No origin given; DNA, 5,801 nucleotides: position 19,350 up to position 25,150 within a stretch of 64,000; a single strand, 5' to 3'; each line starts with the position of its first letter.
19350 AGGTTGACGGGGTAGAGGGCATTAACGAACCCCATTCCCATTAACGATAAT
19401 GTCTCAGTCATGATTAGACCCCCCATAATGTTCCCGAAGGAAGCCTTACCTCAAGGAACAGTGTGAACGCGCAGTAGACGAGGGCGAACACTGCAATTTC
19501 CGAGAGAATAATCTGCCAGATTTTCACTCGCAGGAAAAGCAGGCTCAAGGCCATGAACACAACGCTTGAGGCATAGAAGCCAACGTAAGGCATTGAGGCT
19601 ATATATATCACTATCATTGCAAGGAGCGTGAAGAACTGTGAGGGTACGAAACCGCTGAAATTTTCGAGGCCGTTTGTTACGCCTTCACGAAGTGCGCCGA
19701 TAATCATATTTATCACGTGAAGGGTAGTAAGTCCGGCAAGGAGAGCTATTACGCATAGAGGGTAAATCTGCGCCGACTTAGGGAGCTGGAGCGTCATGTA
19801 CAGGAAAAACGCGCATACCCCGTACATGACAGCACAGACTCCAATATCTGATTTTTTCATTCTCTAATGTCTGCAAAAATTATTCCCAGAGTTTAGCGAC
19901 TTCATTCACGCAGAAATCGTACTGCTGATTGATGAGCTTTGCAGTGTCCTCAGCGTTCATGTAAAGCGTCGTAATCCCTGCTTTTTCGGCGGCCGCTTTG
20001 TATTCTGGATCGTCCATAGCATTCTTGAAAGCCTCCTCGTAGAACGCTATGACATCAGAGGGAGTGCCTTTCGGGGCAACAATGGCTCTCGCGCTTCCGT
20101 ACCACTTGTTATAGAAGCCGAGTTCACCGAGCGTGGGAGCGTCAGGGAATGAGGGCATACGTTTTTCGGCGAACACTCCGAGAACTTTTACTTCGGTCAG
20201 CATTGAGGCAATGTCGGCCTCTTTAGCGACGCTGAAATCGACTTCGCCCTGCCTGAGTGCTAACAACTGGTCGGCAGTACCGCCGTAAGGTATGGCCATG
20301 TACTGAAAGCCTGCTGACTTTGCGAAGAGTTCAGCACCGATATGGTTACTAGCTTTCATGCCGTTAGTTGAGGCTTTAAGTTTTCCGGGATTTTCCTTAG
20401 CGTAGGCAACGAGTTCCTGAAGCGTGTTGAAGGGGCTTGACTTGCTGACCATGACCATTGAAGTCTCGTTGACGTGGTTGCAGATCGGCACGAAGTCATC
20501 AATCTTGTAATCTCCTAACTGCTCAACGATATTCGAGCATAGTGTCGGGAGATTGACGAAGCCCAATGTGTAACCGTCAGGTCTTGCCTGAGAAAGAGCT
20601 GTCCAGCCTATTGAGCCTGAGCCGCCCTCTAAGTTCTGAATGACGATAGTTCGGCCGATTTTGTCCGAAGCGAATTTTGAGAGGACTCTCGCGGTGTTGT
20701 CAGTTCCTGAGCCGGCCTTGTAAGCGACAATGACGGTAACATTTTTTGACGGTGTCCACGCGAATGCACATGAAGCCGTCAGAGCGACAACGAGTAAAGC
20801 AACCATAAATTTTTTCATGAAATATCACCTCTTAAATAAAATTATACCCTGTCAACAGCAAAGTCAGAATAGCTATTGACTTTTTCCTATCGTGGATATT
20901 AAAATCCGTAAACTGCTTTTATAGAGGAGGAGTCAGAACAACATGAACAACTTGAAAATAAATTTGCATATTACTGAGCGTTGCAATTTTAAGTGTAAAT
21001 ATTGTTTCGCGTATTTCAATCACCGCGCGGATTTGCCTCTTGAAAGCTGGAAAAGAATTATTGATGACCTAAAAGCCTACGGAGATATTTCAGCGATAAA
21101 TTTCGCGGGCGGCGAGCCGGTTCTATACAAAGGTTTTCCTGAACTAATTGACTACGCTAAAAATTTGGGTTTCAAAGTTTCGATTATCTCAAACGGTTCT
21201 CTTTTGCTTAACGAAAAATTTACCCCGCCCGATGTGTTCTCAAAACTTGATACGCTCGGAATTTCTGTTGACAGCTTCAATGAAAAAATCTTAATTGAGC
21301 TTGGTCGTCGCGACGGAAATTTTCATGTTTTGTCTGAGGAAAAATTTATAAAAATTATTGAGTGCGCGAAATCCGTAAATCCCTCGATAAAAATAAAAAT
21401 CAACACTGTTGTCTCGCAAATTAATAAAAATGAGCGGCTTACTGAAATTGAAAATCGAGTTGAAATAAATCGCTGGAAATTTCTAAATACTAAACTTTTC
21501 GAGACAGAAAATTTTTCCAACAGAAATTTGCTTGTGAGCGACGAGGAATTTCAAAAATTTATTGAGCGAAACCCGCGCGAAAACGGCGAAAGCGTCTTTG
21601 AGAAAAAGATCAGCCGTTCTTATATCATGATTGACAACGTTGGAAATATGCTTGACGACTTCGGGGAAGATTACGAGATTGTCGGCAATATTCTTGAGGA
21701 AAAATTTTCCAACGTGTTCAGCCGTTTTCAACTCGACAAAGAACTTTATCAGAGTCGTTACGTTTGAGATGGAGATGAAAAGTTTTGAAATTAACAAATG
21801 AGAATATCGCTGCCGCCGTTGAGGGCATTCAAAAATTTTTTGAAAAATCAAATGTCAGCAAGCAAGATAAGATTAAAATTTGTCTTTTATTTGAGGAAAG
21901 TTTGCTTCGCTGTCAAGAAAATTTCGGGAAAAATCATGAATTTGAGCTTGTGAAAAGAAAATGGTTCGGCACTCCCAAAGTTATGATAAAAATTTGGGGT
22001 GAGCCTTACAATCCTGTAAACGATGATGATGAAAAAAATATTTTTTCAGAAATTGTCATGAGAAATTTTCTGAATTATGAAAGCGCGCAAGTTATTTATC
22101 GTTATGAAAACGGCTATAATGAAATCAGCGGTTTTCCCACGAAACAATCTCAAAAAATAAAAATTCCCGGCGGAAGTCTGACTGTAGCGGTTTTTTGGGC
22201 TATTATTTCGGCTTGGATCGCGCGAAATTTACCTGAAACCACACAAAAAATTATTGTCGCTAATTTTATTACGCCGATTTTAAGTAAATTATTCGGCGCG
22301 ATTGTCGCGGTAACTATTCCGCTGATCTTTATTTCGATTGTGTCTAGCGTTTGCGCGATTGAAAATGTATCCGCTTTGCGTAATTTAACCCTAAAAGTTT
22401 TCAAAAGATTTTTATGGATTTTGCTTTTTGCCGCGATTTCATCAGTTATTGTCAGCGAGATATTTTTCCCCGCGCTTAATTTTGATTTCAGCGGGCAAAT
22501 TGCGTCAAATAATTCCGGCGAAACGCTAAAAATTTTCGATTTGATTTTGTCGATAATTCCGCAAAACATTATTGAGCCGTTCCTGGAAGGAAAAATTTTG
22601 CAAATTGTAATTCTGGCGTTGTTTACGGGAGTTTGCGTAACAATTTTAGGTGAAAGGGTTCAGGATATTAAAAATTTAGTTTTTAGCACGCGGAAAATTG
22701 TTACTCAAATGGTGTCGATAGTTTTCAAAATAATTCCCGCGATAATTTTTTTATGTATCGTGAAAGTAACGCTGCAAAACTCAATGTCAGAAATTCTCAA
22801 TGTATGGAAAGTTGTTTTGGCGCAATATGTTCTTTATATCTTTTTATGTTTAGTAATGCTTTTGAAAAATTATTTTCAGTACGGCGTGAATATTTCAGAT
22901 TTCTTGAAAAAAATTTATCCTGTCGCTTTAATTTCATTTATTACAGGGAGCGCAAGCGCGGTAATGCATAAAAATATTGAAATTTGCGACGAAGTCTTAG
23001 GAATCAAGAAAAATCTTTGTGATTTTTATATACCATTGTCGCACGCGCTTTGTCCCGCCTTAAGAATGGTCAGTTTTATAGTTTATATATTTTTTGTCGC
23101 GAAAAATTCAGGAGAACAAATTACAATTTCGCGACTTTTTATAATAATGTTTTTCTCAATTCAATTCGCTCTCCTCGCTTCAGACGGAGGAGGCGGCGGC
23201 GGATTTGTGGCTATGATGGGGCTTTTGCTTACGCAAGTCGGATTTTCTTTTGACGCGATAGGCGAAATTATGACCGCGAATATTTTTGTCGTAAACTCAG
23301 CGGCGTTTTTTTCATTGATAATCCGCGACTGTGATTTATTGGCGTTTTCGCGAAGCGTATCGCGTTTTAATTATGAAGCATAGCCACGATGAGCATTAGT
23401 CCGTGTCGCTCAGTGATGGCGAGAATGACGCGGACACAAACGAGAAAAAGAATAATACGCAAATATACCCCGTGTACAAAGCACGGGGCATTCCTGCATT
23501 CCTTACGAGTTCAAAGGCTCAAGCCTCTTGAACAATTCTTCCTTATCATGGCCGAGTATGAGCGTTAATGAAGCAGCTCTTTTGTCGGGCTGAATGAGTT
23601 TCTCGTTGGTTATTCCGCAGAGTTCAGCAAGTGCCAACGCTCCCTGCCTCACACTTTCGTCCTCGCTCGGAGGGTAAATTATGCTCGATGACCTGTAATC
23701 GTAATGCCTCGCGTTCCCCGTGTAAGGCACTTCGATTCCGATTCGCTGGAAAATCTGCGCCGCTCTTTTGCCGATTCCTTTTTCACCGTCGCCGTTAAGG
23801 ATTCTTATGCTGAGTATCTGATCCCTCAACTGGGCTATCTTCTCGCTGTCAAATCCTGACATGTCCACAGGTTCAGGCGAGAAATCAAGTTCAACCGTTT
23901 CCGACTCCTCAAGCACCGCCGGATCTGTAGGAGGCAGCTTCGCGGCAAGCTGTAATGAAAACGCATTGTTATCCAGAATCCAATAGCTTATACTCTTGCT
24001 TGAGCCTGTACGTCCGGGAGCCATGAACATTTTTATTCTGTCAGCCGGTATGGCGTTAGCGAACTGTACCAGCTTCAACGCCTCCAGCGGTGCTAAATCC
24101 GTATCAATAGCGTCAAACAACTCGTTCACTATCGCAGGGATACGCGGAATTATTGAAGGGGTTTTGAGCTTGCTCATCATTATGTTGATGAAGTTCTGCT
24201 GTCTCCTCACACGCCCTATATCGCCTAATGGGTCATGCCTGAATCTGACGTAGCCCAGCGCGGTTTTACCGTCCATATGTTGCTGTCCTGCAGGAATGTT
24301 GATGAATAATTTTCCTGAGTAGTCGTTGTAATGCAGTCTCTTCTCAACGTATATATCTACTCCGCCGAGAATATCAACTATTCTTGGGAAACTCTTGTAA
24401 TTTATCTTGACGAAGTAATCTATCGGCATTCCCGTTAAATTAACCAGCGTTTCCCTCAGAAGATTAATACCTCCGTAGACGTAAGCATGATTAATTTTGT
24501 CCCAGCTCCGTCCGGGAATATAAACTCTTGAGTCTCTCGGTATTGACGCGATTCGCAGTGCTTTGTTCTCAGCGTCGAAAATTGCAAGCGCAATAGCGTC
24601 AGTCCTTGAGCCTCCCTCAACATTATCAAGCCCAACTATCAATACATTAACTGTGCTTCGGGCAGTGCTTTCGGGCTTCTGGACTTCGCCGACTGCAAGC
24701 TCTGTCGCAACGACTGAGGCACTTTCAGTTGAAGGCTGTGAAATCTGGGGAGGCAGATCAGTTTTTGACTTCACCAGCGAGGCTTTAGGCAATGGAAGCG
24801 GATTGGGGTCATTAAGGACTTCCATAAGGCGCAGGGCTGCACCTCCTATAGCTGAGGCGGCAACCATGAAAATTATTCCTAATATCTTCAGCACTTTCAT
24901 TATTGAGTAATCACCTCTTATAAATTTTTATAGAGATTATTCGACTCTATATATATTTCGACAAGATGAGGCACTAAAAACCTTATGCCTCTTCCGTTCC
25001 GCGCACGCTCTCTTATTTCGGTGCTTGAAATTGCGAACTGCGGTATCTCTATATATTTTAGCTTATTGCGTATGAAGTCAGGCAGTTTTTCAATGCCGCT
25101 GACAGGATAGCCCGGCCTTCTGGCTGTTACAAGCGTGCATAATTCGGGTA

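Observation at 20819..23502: AT-rich two-gene islet: prokaryotic viperin plus a transporter-fold partner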

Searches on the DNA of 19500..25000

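Call 76: search_rna_families(source=window, start=19500, end=25000, threshold=evalue, max_evalue=0.1)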
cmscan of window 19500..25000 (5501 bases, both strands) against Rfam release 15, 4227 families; matches with E-value up to 0.1: 0.
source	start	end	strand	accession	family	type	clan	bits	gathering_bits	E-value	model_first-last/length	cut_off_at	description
